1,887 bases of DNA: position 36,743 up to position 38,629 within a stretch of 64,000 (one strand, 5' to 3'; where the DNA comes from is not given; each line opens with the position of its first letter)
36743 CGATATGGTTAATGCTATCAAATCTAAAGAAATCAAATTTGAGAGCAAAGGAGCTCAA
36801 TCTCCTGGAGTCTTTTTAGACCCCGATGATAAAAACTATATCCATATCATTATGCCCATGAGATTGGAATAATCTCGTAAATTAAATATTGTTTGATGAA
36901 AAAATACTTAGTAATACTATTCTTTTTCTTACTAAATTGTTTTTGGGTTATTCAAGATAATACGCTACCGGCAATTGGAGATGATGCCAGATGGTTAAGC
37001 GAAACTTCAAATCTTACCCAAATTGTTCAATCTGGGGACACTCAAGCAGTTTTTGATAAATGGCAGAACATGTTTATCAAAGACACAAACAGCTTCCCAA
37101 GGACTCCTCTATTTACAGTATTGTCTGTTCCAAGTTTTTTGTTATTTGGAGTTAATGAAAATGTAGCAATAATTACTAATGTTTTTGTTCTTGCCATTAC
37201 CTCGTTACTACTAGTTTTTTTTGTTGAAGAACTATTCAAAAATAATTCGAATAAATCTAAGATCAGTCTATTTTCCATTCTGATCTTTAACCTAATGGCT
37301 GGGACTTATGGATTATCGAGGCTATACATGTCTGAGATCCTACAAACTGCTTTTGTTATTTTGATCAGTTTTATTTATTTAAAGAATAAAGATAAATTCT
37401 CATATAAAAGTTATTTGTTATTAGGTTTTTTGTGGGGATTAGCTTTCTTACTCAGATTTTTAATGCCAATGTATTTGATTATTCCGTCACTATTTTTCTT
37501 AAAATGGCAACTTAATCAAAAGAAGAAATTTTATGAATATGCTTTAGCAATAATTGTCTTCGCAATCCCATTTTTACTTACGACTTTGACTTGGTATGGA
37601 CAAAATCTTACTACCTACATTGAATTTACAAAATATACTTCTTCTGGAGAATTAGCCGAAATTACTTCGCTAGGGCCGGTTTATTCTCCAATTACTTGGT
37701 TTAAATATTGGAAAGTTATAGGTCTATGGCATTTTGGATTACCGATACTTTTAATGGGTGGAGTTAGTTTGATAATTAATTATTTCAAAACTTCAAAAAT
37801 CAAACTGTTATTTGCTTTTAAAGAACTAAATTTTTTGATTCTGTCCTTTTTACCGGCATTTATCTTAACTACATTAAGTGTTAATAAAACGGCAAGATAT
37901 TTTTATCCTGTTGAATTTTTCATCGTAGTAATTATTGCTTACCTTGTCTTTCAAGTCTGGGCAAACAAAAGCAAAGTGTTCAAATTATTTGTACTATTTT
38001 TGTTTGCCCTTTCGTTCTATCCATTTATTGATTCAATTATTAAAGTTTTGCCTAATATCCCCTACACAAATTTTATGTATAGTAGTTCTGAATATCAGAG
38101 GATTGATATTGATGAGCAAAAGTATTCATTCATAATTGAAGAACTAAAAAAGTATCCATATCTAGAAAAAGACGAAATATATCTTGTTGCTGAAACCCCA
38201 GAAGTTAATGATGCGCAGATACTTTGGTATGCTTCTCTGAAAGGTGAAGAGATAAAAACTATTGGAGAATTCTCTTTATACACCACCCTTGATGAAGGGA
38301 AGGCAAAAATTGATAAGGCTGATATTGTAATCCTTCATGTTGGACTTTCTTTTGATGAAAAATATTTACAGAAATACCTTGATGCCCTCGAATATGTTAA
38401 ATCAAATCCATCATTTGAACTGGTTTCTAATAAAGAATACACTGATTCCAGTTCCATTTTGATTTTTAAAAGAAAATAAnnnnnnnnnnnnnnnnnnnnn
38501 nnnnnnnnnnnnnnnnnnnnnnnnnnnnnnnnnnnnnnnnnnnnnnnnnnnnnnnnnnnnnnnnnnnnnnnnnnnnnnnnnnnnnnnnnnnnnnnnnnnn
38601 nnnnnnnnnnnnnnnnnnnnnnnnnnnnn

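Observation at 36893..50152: About 13-kb plus-strand cluster pairing surface-glycosylation enzymes with six paralogous sortase-type surface proteins carrying dockerin-like modules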

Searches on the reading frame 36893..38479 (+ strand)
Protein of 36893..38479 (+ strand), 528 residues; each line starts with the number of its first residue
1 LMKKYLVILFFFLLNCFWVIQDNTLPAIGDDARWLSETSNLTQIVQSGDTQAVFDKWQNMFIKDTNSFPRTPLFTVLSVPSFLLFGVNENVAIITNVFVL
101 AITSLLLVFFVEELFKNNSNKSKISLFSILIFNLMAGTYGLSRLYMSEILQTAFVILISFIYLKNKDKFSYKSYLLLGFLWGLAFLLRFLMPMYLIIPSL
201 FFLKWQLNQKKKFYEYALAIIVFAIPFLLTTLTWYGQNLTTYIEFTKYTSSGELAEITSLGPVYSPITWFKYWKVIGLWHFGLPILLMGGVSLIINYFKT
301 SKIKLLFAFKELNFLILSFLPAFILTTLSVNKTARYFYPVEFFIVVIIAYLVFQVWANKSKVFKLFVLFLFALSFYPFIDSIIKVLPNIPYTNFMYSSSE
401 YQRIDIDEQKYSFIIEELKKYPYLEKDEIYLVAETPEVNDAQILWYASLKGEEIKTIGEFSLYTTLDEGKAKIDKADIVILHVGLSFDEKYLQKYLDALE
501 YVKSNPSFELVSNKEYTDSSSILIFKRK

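Call 3: search_protein_families(library=pfam, proteins=[window:36893-38479:+], max_evalue=0.1)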
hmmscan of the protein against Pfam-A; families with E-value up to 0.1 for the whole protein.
window:36893-38479:+ (528 aa): 1 family
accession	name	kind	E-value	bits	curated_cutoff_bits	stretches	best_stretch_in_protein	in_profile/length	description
PF13231.12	PMT_2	-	3.4e-09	37.6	26.1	1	78-228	10-158/160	Dolichyl-phosphate-mannose-protein mannosyltransferase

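Call 4: search_protein_families(library=ncbifam, proteins=[window:36893-38479:+], max_evalue=0.1)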
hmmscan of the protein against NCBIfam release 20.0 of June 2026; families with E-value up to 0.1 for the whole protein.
window:36893-38479:+ (528 aa): 2 families
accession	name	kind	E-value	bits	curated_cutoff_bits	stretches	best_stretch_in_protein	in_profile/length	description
NF047440.1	LA3751_2_3_fam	subfamily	0.062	12.1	200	1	71-377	82-381/460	LA_3751/LA_3752 family putative glycosyltransferase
NF052269.1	Staph_lig_FadD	equivalog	0.069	11.5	650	0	272-332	200-258/499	long-chain-fatty-acid--CoA ligase FadD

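Call 29: list_cluster_members(proteins=[P0152, window:36893-38479:+, window:39616-41430:+])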
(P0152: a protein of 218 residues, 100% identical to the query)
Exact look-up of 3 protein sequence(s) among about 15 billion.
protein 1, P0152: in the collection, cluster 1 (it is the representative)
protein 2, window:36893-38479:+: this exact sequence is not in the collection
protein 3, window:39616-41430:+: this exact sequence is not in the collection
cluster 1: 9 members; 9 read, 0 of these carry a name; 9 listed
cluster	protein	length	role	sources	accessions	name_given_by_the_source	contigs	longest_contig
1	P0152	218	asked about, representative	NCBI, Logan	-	-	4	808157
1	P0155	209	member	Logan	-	-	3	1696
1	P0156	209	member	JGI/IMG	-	-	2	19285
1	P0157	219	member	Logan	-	-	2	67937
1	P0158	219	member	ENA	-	-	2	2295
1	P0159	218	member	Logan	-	-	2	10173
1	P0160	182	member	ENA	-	-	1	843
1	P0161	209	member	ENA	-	-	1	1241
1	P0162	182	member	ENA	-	-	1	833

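Call 69: search_solved_structures(query=window:36893-38479:+, max_evalue=1)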
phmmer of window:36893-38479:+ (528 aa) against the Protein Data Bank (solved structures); distinct sequences matched with E-value up to 1: 1.
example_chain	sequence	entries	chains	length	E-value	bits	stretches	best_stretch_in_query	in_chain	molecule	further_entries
2f77_X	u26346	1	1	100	0.59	12.2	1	219-276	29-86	Core protein p10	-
